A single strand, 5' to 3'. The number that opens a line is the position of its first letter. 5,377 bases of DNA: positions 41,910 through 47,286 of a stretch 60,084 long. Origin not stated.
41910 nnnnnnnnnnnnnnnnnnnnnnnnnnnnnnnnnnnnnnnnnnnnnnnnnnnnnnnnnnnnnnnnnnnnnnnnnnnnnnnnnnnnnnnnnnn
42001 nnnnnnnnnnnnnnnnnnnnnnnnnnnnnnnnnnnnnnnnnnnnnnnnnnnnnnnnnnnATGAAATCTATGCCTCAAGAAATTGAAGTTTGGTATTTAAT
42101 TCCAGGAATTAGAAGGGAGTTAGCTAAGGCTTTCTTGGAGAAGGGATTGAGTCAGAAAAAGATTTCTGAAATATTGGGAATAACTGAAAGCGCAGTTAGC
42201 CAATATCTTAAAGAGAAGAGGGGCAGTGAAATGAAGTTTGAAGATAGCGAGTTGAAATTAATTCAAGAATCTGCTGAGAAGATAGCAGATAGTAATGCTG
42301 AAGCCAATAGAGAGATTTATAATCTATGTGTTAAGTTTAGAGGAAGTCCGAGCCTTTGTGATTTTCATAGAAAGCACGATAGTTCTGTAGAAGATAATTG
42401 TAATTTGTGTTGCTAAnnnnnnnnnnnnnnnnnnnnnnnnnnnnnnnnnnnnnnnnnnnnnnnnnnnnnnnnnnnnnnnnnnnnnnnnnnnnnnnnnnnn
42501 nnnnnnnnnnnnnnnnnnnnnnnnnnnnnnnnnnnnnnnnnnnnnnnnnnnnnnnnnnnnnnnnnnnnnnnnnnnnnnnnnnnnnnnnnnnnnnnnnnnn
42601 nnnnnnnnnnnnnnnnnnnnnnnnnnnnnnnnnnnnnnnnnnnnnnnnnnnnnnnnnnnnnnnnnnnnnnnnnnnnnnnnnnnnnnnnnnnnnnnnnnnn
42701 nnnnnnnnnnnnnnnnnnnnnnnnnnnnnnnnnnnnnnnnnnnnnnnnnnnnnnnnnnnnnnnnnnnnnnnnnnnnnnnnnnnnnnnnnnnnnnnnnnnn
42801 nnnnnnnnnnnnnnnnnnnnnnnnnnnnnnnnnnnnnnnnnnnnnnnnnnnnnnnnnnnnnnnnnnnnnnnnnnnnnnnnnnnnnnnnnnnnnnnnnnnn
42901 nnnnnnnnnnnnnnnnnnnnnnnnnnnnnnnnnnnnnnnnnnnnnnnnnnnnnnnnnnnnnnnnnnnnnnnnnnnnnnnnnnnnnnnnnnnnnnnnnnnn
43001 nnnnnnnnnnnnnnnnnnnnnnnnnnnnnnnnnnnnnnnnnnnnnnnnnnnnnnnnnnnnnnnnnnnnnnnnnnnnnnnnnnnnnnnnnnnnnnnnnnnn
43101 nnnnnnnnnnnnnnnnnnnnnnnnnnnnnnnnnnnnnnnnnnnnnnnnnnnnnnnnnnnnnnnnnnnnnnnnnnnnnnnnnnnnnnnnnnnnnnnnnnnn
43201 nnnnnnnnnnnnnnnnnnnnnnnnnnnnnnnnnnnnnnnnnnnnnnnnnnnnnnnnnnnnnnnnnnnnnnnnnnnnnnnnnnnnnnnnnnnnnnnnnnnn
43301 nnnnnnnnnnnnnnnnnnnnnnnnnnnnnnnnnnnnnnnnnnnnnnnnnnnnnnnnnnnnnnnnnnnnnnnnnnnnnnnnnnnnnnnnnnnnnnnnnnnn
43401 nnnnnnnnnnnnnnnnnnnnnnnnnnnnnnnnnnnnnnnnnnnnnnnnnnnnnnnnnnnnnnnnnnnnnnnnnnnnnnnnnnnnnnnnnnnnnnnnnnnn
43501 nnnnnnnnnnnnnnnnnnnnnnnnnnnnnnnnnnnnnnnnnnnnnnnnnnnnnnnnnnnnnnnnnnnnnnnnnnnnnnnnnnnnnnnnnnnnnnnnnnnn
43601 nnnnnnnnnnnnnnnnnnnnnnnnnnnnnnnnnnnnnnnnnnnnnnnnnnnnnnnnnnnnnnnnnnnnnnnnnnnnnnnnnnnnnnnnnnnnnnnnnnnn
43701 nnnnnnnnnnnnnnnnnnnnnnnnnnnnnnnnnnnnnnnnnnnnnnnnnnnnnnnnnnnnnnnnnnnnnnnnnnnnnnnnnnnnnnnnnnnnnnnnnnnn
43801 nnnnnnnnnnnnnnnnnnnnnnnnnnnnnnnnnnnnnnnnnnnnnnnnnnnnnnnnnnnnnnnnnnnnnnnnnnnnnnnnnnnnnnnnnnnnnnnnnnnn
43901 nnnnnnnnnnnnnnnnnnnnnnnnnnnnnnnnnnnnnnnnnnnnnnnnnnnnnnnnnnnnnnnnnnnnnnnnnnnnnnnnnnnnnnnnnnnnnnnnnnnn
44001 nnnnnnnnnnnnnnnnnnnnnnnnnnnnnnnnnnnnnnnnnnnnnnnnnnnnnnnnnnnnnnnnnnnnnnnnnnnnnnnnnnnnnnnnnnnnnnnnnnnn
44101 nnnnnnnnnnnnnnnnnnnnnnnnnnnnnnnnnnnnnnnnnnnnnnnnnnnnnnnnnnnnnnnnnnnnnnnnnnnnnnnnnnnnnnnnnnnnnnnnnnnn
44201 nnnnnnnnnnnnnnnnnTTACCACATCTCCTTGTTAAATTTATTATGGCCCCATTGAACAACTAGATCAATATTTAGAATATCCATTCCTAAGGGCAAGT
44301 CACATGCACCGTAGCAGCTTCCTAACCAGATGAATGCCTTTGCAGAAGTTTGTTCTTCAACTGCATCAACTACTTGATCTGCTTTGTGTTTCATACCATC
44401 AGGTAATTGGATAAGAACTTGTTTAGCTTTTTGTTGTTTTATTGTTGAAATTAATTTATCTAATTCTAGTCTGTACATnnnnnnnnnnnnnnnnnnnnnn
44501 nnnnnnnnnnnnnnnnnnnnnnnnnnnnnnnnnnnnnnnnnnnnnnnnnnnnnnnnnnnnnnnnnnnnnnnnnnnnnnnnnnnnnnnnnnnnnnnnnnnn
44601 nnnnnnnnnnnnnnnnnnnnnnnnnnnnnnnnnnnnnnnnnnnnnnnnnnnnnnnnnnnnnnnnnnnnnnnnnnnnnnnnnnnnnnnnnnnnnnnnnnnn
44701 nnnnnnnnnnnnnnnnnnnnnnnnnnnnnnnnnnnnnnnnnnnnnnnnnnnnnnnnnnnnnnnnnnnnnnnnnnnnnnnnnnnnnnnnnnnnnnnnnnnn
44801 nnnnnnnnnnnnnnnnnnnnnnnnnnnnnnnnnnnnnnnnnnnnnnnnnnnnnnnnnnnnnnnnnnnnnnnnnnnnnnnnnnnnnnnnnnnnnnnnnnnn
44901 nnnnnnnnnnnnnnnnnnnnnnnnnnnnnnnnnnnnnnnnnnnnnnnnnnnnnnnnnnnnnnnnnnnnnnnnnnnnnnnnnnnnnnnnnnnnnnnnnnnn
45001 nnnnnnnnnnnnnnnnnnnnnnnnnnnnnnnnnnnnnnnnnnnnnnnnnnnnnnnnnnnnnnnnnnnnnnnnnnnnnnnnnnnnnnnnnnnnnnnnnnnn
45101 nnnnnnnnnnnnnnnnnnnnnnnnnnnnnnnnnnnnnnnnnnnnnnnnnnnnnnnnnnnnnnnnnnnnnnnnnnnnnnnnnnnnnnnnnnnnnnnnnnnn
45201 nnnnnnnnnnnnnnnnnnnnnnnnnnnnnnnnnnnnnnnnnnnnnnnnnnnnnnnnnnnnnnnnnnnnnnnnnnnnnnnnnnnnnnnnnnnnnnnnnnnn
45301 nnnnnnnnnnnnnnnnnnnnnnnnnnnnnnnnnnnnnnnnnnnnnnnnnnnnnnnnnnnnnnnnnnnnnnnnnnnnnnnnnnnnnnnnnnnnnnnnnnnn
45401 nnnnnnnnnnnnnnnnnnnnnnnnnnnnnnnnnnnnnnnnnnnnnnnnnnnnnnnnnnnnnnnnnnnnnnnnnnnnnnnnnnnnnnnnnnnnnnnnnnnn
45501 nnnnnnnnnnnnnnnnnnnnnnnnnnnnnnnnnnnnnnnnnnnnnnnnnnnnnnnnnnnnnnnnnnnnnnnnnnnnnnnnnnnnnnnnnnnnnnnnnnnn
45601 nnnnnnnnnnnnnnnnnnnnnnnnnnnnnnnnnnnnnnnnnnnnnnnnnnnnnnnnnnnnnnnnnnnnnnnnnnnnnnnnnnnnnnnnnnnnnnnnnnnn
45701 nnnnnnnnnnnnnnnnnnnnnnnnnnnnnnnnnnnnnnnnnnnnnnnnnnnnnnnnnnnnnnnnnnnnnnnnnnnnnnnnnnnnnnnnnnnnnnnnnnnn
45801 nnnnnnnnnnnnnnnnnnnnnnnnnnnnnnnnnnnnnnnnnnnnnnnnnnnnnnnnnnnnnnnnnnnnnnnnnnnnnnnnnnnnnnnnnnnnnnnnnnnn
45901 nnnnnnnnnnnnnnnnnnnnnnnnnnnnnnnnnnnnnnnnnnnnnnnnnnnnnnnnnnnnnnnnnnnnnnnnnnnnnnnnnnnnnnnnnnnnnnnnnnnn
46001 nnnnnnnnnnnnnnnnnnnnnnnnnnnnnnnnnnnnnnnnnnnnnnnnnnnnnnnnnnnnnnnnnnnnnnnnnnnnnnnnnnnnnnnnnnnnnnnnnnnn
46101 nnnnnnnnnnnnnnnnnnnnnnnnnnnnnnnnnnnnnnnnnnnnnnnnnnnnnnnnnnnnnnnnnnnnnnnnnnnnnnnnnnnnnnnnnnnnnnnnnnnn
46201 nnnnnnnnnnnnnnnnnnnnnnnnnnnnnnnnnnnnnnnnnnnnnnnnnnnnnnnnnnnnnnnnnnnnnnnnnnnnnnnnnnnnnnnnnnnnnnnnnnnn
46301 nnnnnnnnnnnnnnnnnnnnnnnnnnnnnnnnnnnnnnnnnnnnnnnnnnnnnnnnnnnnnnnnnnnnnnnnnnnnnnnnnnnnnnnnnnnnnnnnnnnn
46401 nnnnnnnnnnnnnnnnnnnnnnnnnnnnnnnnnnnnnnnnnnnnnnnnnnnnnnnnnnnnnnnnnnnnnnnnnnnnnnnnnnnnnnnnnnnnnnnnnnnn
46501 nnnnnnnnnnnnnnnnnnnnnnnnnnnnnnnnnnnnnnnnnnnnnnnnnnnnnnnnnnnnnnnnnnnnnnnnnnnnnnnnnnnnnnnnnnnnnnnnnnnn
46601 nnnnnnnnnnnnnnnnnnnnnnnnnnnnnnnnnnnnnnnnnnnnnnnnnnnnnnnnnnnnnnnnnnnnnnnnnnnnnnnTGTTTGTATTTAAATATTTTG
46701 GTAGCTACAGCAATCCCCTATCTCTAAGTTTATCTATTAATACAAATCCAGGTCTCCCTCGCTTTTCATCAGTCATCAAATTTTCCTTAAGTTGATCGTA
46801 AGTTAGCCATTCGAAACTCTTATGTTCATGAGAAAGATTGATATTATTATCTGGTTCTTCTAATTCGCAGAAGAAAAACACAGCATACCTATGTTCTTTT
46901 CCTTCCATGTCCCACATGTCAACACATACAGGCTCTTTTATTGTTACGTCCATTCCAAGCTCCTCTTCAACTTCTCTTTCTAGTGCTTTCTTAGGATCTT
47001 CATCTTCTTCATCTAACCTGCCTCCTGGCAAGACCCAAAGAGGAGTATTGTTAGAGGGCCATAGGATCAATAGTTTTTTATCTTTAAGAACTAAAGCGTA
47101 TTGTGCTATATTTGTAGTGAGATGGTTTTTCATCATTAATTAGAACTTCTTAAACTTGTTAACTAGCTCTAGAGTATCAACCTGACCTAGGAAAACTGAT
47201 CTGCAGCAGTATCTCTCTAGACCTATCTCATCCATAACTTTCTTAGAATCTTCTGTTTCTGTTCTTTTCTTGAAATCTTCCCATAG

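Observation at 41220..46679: Identical 14-bp palindromic box between TATA box and start codon of three transcription units: a putative Fe-S/oxidative-stress regulon with an autoregulated Cys-rich HTH regulator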

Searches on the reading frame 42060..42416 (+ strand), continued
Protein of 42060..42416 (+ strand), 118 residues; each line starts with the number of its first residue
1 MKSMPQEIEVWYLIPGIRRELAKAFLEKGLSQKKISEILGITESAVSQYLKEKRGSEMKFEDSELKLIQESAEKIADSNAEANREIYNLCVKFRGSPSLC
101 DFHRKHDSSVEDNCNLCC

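Call 73: find_encoding_contigs(protein=P0206, flank=6000, max_places=2)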
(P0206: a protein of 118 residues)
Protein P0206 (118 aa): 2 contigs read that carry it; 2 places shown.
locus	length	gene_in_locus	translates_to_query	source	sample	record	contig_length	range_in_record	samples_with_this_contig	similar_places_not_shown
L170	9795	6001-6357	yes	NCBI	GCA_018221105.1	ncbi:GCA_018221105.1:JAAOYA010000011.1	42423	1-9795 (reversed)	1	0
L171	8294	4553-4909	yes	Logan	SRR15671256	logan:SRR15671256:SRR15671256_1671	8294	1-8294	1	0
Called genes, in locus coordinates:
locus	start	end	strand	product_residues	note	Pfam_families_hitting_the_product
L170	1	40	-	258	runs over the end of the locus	-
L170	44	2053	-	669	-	PF14551:MCM_N (weak), PF17207:MCM_OB, PF00493:MCM, PF07728:AAA_5, PF01078:Mg_chelatase, PF17855:MCM_lid, PF21120:, PF22798:DUF5817_CT (weak)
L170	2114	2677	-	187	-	PF00352:TBP, PF11858:DUF3378 (faint), PF00352:TBP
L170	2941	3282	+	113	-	PF02643:DUF192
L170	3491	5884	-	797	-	-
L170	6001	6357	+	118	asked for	PF01381:HTH_3 (faint)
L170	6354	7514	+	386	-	PF00266:Aminotran_5, PF01041:DegT_DnrJ_EryC1, PF01212:Beta_elim_lyase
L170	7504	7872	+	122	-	PF01592:NifU_N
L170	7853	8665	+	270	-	PF22025:ThiI_fer, PF02926:THUMP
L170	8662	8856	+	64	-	PF02597:ThiS (weak)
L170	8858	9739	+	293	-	PF01171:ATP_bind_3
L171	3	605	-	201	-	?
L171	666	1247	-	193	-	PF00352:TBP, PF11858:DUF3378 (faint), PF00352:TBP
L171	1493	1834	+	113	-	PF02643:DUF192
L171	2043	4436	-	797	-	-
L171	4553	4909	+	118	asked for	PF01381:HTH_3 (faint)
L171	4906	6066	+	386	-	PF00266:Aminotran_5, PF01041:DegT_DnrJ_EryC1, PF01212:Beta_elim_lyase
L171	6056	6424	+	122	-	PF01592:NifU_N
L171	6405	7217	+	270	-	PF22025:ThiI_fer, PF02926:THUMP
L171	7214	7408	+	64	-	PF02597:ThiS (weak)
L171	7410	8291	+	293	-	PF01171:ATP_bind_3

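Call 74: find_encoding_contigs(protein=P0229, flank=6000, max_places=2)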
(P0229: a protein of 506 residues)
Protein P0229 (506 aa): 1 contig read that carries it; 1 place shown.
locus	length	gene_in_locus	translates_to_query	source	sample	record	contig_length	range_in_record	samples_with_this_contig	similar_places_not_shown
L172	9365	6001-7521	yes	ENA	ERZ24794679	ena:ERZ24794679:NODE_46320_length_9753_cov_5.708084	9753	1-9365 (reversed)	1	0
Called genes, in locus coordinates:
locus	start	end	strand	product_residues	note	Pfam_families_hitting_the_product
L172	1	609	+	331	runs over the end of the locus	?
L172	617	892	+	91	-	PF18898:DUF5654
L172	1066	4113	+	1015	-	PF22811:Zn_ribbon_NrdR, PF03477:ATP-cone, PF13597:NRDD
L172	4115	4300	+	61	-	PF13597:NRDD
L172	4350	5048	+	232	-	PF13353:Fer4_12, PF04055:Radical_SAM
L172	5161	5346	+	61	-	PF12797:Fer4_2 (weak), PF00037:Fer4 (weak), PF12837:Fer4_6 (weak), PF13237:Fer4_10, PF14697:Fer4_21, PF12838:Fer4_7, PF13187:Fer4_9, PF00037:Fer4, +4 more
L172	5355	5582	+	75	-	PF08984:DUF1858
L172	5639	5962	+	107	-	-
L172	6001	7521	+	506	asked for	PF01381:HTH_3 (faint), PF00266:Aminotran_5, PF01053:Cys_Met_Meta_PP (weak), PF01041:DegT_DnrJ_EryC1 (weak), PF01212:Beta_elim_lyase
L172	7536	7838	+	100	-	-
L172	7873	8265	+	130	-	PF01592:NifU_N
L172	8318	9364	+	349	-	?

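Call 78: find_homologous_proteins(query=P0240, max_evalue=0.001)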
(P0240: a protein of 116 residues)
Query P0240 (116 aa): 18 proteins with E <= 0.001 among 21 candidates.
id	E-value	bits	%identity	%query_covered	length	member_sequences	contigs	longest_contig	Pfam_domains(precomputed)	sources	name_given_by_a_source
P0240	1.3e-71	256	100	100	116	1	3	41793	-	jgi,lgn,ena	jgi:hypothetical protein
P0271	6.3e-30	122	53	97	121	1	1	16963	PF21694.3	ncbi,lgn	-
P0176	3.8e-28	116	48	98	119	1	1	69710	PF01381.29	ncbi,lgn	-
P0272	4.4e-20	90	44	97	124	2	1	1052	-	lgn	-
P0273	6.1e-20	90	47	99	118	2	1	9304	PF01381.29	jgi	-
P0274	1.1e-18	86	46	97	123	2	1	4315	PF01381.29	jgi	-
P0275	1.7e-18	85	44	100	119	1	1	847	PF01381.29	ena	-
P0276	3.8e-18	84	45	79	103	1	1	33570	-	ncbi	-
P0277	6.5e-18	83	42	97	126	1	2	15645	-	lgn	-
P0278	1.1e-17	82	43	97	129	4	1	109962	-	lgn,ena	-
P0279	1.3e-16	79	41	97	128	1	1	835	-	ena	-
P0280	6.6e-16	77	37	97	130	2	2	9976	-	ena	-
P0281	7.9e-16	76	37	97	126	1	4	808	-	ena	-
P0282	8.7e-16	76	37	97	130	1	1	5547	-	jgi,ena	-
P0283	9.6e-16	76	37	97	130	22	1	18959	-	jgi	-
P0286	1.7e-14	72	41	99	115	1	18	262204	-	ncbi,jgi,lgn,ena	-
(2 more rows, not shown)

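Call 79: find_encoding_contigs(protein=P0286, flank=6000, max_places=2)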
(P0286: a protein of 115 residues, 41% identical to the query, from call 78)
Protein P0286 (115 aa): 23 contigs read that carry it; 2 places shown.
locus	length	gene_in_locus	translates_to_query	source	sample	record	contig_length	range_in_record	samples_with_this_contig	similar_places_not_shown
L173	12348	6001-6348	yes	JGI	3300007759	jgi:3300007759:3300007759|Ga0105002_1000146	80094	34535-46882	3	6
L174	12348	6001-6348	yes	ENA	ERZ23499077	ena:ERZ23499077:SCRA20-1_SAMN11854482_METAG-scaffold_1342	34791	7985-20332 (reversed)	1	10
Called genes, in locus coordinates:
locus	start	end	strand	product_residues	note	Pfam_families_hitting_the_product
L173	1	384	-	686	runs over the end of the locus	-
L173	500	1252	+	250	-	-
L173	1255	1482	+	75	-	-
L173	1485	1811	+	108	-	-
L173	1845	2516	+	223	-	PF00535:Glycos_transf_2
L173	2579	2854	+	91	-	PF10066:DUF2304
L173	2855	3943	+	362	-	PF01075:Glyco_transf_9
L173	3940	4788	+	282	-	PF01875:Memo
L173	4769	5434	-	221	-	PF00590:TP_methylase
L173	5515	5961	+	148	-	PF22811:Zn_ribbon_NrdR, PF03477:ATP-cone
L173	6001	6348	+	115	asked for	-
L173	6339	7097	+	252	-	PF02463:SMC_N (weak), PF00005:ABC_tran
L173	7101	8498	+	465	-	PF19295:SufBD_N, PF01458:SUFBD_core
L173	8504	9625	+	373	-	PF19295:SufBD_N (weak), PF01458:SUFBD_core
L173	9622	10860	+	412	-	PF00155:Aminotran_1_2 (weak), PF00266:Aminotran_5, PF01041:DegT_DnrJ_EryC1, PF01212:Beta_elim_lyase (faint), PF01053:Cys_Met_Meta_PP (weak)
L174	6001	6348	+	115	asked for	-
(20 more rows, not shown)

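Call 80: find_encoding_contigs(protein=P0278, flank=6000, max_places=1)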
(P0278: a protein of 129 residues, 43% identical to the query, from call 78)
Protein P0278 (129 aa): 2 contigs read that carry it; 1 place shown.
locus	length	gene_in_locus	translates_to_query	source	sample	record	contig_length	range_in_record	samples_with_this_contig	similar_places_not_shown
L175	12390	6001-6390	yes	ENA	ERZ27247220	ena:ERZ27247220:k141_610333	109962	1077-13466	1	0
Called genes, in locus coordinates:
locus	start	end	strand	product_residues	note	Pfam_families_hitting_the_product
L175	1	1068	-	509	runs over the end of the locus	-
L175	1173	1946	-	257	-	PF01876:RNase_P_p30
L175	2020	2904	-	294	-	PF01171:ATP_bind_3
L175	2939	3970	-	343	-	PF22025:ThiI_fer, PF02926:THUMP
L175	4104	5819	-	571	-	PF13462:Thioredoxin_4 (faint), PF01323:DSBA (weak), PF03227:GILT, PF25011:VSR_TRX, PF03227:GILT (weak)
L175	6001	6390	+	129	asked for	-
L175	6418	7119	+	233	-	PF02463:SMC_N, PF00005:ABC_tran, PF13304:AAA_21 (faint)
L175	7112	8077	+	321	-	PF01458:SUFBD_core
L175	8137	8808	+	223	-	PF01171:ATP_bind_3 (weak), PF02568:ThiI, PF06508:QueC (weak)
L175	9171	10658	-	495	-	PF02885:Glycos_trans_3N, PF00591:Glycos_transf_3, PF07831:PYNP_C (weak)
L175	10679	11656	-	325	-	PF01594:AI-2E_transport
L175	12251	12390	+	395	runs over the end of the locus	PF01142:TruD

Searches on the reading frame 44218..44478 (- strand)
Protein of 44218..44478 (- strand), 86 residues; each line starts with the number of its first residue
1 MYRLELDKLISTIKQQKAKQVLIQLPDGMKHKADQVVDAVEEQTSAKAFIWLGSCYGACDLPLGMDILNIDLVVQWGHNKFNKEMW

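Call 59: search_protein_families(library=pfam, proteins=[window:44218-44478:-], max_evalue=0.001)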
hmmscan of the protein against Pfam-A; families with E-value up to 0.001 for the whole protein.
window:44218-44478:- (86 aa): 1 family
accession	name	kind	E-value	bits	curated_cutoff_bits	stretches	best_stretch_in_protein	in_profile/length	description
PF01866.22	Diphthamide_syn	-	1.8e-09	37.9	33.2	1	25-82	1-58/302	Putative diphthamide synthesis protein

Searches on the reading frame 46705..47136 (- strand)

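Call 7: search_protein_families(library=pfam, proteins=[window:46705-47136:-], max_evalue=0.01)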
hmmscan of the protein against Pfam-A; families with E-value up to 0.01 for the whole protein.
window:46705-47136:- (143 aa): 2 families
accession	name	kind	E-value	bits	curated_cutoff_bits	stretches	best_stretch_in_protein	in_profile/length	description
PF00293.34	NUDIX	-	3.5e-16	59.9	21.1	1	13-121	7-123/134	NUDIX domain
PF22327.2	Nudt16-like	-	0.00016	22.1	27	1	36-89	37-91/161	U8 snoRNA-decapping enzyme-like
